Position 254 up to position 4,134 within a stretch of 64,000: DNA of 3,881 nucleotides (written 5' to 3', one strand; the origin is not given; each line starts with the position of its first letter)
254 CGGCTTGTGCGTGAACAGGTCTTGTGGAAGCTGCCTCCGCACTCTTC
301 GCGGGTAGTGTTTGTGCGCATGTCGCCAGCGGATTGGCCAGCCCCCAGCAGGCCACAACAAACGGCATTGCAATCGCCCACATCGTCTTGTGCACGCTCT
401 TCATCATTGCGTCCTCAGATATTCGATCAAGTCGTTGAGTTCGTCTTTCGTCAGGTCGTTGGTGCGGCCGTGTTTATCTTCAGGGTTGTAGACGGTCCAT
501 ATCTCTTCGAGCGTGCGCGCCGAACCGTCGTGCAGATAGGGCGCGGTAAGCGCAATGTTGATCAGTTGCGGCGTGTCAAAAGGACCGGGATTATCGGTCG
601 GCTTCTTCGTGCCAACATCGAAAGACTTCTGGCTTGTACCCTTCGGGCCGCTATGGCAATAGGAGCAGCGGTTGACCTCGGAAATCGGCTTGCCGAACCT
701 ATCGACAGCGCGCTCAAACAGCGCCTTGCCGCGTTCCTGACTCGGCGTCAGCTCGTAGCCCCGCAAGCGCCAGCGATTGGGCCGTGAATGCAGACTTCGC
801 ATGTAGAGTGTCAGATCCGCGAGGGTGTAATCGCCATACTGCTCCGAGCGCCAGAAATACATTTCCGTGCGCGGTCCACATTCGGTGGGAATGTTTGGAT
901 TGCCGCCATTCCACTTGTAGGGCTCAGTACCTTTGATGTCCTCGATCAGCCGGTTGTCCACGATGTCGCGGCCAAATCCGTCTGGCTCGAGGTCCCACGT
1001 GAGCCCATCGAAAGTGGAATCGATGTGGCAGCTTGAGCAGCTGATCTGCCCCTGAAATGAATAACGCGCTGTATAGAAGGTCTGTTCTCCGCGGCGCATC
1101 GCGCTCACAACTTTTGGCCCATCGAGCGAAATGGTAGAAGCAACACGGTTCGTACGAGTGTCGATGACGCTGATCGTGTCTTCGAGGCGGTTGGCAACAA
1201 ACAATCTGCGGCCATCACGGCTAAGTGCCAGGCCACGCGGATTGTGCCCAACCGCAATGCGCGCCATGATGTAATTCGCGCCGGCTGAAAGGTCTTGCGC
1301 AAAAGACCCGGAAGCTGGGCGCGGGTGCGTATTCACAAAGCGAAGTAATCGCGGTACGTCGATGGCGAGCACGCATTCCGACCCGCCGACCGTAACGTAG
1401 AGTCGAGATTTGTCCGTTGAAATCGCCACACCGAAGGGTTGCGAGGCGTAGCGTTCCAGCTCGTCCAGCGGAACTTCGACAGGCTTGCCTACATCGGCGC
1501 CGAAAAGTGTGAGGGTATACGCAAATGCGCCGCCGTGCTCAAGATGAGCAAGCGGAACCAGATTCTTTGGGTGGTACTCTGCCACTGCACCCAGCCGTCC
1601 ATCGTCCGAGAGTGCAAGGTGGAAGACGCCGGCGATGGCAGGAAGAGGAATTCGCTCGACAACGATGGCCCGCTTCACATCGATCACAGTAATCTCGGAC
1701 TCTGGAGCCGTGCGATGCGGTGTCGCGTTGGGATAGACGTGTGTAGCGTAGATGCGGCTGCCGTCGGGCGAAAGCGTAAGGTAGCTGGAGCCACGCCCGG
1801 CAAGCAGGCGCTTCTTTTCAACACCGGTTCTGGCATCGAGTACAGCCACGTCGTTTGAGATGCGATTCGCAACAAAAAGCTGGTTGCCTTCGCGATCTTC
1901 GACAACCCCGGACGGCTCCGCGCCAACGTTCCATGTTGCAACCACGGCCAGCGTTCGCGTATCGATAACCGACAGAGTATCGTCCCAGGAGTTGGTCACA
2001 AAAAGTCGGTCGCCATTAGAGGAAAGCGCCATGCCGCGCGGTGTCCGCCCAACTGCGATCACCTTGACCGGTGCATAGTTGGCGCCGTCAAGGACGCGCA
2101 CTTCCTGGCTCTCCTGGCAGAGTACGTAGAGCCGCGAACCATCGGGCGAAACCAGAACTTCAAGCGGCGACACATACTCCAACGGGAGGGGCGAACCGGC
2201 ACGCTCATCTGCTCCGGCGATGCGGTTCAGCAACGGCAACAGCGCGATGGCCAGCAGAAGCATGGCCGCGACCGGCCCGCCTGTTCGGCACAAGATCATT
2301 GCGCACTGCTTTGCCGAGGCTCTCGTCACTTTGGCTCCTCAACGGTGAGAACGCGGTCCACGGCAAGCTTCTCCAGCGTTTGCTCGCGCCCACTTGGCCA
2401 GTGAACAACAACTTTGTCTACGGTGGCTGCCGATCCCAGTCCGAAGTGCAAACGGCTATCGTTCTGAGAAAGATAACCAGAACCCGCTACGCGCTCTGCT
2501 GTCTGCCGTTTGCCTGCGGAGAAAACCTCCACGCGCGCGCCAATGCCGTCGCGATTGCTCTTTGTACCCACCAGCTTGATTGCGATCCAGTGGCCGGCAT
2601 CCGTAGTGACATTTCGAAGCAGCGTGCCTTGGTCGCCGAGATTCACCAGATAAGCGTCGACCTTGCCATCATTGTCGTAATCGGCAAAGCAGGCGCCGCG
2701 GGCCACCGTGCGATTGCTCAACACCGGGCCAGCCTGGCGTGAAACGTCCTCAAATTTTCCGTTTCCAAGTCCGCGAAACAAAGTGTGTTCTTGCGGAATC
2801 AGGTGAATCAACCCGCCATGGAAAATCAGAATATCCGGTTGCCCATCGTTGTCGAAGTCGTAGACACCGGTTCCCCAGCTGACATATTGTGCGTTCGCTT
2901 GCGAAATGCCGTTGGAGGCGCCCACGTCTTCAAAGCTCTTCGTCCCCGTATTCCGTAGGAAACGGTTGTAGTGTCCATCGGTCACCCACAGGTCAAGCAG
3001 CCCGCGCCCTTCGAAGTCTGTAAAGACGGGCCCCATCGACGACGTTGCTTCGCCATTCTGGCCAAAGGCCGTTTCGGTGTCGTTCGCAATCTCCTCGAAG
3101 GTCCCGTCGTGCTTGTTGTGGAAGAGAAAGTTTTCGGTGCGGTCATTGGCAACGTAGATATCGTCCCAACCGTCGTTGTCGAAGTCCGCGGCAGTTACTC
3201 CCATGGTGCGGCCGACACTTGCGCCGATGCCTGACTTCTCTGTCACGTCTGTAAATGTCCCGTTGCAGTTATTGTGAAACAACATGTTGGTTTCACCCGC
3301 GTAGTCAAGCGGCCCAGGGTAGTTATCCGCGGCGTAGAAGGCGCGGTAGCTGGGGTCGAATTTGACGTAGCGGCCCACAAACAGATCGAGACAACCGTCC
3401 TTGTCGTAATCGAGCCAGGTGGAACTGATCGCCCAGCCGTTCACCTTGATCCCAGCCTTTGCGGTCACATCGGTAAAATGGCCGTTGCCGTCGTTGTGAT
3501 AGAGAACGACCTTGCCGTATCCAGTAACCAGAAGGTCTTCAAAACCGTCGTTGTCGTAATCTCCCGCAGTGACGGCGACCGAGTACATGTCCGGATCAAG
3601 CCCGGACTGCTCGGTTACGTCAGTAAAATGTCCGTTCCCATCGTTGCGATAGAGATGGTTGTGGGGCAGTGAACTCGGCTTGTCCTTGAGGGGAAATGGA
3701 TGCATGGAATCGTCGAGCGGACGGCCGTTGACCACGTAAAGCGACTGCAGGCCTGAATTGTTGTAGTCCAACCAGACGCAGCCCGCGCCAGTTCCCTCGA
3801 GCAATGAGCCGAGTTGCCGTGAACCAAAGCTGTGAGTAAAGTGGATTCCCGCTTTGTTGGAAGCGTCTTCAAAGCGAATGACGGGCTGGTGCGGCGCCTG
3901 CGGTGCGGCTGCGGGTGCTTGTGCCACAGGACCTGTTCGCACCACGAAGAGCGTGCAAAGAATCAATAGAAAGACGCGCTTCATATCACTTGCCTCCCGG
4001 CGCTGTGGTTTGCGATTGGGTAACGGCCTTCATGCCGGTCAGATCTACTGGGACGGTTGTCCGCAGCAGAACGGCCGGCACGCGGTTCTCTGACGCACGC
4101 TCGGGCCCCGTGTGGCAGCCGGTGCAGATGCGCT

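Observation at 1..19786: Large uncharacterised heme/propeller operon with its own TonB-dependent receptor: candidate new periplasmic pathway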

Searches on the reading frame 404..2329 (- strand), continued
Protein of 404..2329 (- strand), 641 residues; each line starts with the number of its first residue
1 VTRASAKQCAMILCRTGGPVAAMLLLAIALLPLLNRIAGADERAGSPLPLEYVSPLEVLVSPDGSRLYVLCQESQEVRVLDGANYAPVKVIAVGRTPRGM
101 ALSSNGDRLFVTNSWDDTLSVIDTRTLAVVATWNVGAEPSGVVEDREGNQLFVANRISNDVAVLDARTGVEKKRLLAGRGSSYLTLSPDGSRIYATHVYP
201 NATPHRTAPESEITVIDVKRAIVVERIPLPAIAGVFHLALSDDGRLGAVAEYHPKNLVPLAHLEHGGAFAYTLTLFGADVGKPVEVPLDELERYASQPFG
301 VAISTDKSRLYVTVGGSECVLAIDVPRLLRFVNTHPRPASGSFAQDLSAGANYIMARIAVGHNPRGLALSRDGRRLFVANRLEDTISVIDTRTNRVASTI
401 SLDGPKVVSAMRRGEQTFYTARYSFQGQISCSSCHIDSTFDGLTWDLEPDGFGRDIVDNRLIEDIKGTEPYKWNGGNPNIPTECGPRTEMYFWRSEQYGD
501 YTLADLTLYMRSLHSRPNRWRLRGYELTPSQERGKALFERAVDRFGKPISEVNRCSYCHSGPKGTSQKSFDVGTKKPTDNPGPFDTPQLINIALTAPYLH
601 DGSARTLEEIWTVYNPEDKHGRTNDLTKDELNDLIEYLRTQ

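Call 68: search_solved_structures(query=L081:13119-13619:+, max_evalue=1e-7, show_alignments=5)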
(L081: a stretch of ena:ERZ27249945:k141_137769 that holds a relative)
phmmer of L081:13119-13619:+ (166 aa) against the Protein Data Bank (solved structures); distinct sequences matched with E-value up to 1e-7: 9.
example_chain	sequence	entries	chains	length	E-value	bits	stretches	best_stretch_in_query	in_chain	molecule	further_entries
1j7h_A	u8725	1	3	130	9.7e-11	45.1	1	44-155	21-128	HYPOTHETICAL PROTEIN HI0719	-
2dyy_A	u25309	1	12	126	9.5e-10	41.9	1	52-155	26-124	UPF0076 protein PH0854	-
5v4f_A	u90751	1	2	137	2.3e-09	40.6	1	22-155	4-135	Putative translational inhibitor protein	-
9bjy_B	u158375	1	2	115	8e-09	38.9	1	69-154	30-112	RidA family protein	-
9bjv_A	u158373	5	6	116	8.1e-09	38.9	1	69-154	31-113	RidA family protein PA5083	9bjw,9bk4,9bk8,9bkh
3vcz_A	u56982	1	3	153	2.6e-08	37.2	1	45-155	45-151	Endoribonuclease L-PSP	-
2csl_A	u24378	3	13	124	2.8e-08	37.1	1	53-153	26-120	protein translation initiation inhibitor | translation initiation inhibitor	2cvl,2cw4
1qu9_A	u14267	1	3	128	4.7e-08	36.4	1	45-156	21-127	YJGF PROTEIN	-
8v8r_A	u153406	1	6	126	9.5e-08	35.4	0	70-154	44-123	Enamine/imine deaminase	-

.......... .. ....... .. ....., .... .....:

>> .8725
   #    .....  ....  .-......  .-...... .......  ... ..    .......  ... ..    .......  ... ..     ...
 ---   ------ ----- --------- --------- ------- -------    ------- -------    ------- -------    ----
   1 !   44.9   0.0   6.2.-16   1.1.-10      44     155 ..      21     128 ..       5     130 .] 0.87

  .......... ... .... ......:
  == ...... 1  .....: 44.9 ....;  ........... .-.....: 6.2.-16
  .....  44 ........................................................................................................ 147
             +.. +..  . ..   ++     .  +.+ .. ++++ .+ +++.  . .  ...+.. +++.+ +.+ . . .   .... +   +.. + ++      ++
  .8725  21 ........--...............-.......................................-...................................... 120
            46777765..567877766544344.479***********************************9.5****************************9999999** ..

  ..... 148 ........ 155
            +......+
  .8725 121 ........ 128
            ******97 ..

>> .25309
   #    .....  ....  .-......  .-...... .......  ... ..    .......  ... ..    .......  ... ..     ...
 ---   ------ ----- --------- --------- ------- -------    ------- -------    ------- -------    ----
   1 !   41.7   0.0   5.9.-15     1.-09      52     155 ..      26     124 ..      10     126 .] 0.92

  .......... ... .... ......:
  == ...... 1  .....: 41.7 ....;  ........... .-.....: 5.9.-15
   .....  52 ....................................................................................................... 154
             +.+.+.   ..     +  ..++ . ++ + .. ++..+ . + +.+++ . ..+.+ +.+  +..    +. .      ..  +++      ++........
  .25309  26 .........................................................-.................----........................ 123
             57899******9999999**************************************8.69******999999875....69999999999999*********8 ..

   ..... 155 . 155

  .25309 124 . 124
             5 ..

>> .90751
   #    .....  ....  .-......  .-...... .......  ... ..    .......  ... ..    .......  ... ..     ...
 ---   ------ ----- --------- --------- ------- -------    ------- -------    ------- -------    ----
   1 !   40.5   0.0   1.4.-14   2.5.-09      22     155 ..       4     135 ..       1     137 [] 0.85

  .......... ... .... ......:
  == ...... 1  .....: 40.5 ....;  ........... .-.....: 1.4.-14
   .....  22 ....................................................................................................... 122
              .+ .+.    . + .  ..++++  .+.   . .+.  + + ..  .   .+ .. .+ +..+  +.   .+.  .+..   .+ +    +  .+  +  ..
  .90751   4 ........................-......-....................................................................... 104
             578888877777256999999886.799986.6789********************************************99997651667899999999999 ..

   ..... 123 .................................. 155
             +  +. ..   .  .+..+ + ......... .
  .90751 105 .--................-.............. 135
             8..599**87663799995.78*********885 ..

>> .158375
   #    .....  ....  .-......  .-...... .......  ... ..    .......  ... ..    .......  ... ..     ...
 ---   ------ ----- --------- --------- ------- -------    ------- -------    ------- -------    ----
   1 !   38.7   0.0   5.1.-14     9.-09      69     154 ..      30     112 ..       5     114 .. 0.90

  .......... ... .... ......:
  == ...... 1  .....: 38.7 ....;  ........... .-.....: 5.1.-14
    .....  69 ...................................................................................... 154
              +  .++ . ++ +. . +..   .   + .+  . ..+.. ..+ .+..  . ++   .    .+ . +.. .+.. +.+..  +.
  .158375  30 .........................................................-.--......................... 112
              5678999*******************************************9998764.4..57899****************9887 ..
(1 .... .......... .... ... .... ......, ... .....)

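Call 70: search_protein_families(library=ncbifam, proteins=[L081:13119-13619:+, L081:11923-13122:+, L081:13625-15616:+], max_evalue=0.01)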
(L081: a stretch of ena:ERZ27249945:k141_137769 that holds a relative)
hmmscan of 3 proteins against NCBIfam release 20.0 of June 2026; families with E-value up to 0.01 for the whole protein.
L081:13119-13619:+ (166 aa): 4 families
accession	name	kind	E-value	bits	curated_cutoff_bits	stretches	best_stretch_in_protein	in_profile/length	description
TIGR03610.1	RutC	equivalog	6.7e-13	48.8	169.1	1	52-154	27-124/127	pyrimidine utilization protein C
TIGR00004.1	TIGR00004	subfamily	6.9e-13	48.9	106.25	1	39-155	16-124/125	Rid family detoxifying hydrolase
TIGR04444.1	chori_FkbO_Hyg5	subfamily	2.1e-06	27.3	325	1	35-153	189-310/311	FkbO/Hyg5 family chorismatase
NF008490.0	PRK11401.1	equivalog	8.9e-05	22.4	222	1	71-155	44-126/129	enamine/imine deaminase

L081:11923-13122:+ (399 aa): 2 families
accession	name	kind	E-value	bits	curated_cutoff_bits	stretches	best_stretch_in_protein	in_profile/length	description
NF052228.1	T9SS_PorZ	equivalog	0.00012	20.7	260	0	80-149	537-625/757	type IX secretion system anionic LPS delivery protein PorZ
NF045728.1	glycosyl_F510_1955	equivalog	0.00097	18.5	175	0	75-108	5-40/246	F510_1955 family glycosylhydrolase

L081:13625-15616:+ (663 aa): 1 family
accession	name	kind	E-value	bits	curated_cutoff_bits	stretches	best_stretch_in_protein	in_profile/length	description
NF011933.0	PRK15404.1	subfamily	1.1e-15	57.6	477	1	97-437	26-346/370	high-affinity branched-chain amino acid ABC transporter substrate-binding protein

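Call 86: search_protein_families(library=pfam, proteins=[L035:4324-6270:+, L035:6274-6744:+, L035:6669-8033:+, L035:8033-9424:+, L035:9428-11806:+, L035:12446-13936:-, L035:14801-15853:+], max_evalue=0.001)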
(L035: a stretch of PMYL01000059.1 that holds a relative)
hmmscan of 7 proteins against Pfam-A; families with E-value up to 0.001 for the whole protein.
L035:4324-6270:+ (649 aa): 17 families
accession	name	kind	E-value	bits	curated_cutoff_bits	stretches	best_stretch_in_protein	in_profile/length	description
PF07992.20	Pyr_redox_2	-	1e-36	127.3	26.1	2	148-474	2-291/291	Pyridine nucleotide-disulphide oxidoreductase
PF14691.11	Fer4_20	-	9.8e-14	51.6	25.8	1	50-126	29-108/113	Dihydroprymidine dehydrogenase domain II, 4Fe-4S cluster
PF00037.32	Fer4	-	8.7e-12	44.8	21.1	2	614-636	2-24/24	4Fe-4S binding domain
PF12838.12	Fer4_7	-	5.4e-11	43.2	27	2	560-634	1-52/52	4Fe-4S dicluster domain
PF13237.11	Fer4_10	-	2.6e-10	40.5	25.5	2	555-631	3-53/53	4Fe-4S dicluster domain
PF13738.12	Pyr_redox_3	-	7.7e-10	38.9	30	0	234-303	127-191/305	Pyridine nucleotide-disulphide oxidoreductase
PF00070.33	Pyr_redox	-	3.2e-08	34.4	22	0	148-181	1-34/82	Pyridine nucleotide-disulphide oxidoreductase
PF13450.12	NAD_binding_8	-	3.7e-08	33.9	21.9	1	151-186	1-36/68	NAD(P)-binding Rossmann-like domain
PF13183.11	Fer4_8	-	1.8e-06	28.8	27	1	559-633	3-67/68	4Fe-4S dicluster domain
PF01266.30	DAO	-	4.1e-06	27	27.9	1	148-183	1-37/353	FAD dependent oxidoreductase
PF13187.11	Fer4_9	-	7e-06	26.4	27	1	560-635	1-52/52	4Fe-4S dicluster domain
PF13484.11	Fer4_16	-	9.8e-06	26.7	30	1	619-641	1-23/66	4Fe-4S double cluster binding domain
PF12837.12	Fer4_6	-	1e-05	25.6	25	1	616-635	5-24/24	4Fe-4S binding domain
PF12797.12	Fer4_2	-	0.00011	22.4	24.5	1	613-632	3-22/22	4Fe-4S binding domain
PF01946.23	Thi4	-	0.00019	21.2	26.2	1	146-207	17-77/235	Thi4 family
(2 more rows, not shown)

L035:6274-6744:+ (157 aa): 1 family
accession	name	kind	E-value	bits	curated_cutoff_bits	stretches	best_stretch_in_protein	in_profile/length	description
PF00355.32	Rieske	-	2e-15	56.9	20.3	1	65-130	20-86/88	Rieske [2Fe-2S] domain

L035:6669-8033:+ (455 aa): 4 families
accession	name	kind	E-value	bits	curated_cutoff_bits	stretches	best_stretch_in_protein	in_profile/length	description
PF00033.24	Cytochrome_B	-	4.2e-45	154.3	27.2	1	75-253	11-188/189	Cytochrome b/b6/petB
PF13631.11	Cytochrom_B_N_2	-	4.3e-42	144.4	27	1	137-266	3-132/169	Cytochrome b(N-terminal)/b6/petB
PF00032.22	Cytochrom_B_C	-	6.8e-11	42.8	20.7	1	354-436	2-85/102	Cytochrome b(C-terminal)/b6/petD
PF14358.11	DUF4405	-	3.1e-06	28.1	26.7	1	80-145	2-62/66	Domain of unknown function (DUF4405)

L035:8033-9424:+ (464 aa): 7 families
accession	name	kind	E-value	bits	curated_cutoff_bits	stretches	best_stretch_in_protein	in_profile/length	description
PF00034.26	Cytochrom_C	-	1.2e-27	97.4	21.3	3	262-338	2-89/90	Cytochrome c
PF13442.11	Cytochrome_CBB3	-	2e-26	92.5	27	3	360-453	2-68/68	Cytochrome C oxidase, cbb3-type, subunit III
PF02433.20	FixO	-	2.4e-14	53.8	29.6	2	190-239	102-150/219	Cytochrome C oxidase, mono-heme subunit/FixO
PF14522.11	Cytochrome_C7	-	1.6e-07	31.5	24.8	0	106-181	8-66/67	Cytochrome c7 and related cytochrome c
PF09699.15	Paired_CXXCH_1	-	1.7e-06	28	20.6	0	106-157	1-39/41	Doubled CXXCH motif (Paired_CXXCH_1)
PF14537.11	Cytochrom_c3_2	-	0.00038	21.3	25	0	75-118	26-65/79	Cytochrome c3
PF22113.1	Mtrc-MtrF_II-IV_dom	-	0.00039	20.4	30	0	148-187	7-41/176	Outer membrane cytochrome MtrC/MtrF-like, domains II/IV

L035:9428-11806:+ (793 aa): 11 families
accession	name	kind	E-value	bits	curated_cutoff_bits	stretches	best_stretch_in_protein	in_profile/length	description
PF21783.3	YNCE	-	5.6e-14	52.6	27.1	1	507-553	63-109/339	YNCE-like beta-propeller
PF02276.23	CytoC_RC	-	9.5e-12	45.3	22.4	1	66-191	54-166/310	Photosynthetic reaction centre cytochrome C subunit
PF10282.15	Lactonase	-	1.2e-11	44.9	21.7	0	207-272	248-318/344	Lactonase, 7-bladed beta-propeller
PF25174.1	Beta-prop_THOC3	-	2.4e-11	43.6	305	1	213-402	57-227/272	THOC3 beta-propeller domain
PF02239.22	Cytochrom_D1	-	4e-09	35.9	25.5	0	208-285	41-117/368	Cytochrome D1 heme domain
PF03150.19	CCP_MauG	-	1.1e-08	36.3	25.6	0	706-763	23-78/149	Di-haem cytochrome c peroxidase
PF21419.2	RoxA-like_Cyt-c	-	2.5e-05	24.2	26.7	0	739-762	5-28/39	RoxA-like, cytochrome c-like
PF14522.11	Cytochrome_C7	-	9.7e-05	22.6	24.8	0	91-160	12-50/67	Cytochrome c7 and related cytochrome c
PF13442.11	Cytochrome_CBB3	-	0.00019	22.1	27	0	706-790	13-68/68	Cytochrome C oxidase, cbb3-type, subunit III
PF22113.1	Mtrc-MtrF_II-IV_dom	-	0.0002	21.3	30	0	85-160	74-129/176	Outer membrane cytochrome MtrC/MtrF-like, domains II/IV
PF23414.1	Beta-prop_EML_2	-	0.00086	19.2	90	0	218-325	13-119/266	Echinoderm microtubule-associated protein second beta-propeller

L035:12446-13936:- (497 aa): 3 families
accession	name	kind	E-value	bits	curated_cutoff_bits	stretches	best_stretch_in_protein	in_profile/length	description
PF02518.31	HATPase_c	-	8.5e-20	71.7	26.4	1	376-481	2-110/111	Histidine kinase-, DNA gyrase B-, and HSP90-like ATPase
PF00672.30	HAMP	-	5.6e-13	49.4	25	1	208-260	1-52/53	HAMP domain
PF00512.31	HisKA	-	9.9e-09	35.6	26.9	1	270-327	6-63/66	His Kinase A (phospho-acceptor) domain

L035:14801-15853:+ (351 aa): 1 family
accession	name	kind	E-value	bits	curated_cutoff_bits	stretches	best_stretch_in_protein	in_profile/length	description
PF00348.22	polyprenyl_synt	-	1.2e-37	129.9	27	1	69-285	2-211/251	Polyprenyl synthetase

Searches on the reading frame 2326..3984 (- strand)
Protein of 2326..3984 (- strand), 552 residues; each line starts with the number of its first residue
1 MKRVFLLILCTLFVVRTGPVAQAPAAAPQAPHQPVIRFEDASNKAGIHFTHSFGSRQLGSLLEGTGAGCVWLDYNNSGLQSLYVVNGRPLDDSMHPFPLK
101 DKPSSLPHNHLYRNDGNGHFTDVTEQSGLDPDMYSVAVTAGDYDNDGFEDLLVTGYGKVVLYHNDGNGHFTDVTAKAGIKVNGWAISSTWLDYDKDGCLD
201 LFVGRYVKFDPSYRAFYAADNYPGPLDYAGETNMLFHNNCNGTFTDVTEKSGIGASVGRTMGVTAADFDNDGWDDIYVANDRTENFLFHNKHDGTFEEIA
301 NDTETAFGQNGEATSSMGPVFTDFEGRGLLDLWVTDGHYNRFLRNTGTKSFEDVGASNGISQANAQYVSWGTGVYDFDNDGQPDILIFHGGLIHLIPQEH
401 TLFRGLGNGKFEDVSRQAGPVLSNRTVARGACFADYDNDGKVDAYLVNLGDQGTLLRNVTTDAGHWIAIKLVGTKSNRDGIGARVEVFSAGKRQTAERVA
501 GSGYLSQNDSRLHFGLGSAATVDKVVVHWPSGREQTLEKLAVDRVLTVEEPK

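Call 4: search_protein_families(library=pfam, proteins=[window:2326-3984:-], max_evalue=0.01)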
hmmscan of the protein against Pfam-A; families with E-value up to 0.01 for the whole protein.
window:2326-3984:- (552 aa): 3 families
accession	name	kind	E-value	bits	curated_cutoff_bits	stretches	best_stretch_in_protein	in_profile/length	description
PF13517.12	FG-GAP_3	-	2.3e-49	166.3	26.9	6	142-203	1-61/61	FG-GAP-like repeat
PF07593.17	UnbV_ASPIC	-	2.1e-25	88.8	23.4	1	480-547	1-68/68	ASPIC and UnbV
PF01839.29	FG-GAP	-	8.9e-13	48.3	22.1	2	263-281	5-23/37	FG-GAP repeat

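Call 5: search_protein_families(library=ncbifam, proteins=[window:2326-3984:-], max_evalue=0.01)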
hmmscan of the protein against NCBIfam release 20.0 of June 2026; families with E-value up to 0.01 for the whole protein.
window:2326-3984:- (552 aa): 0 families
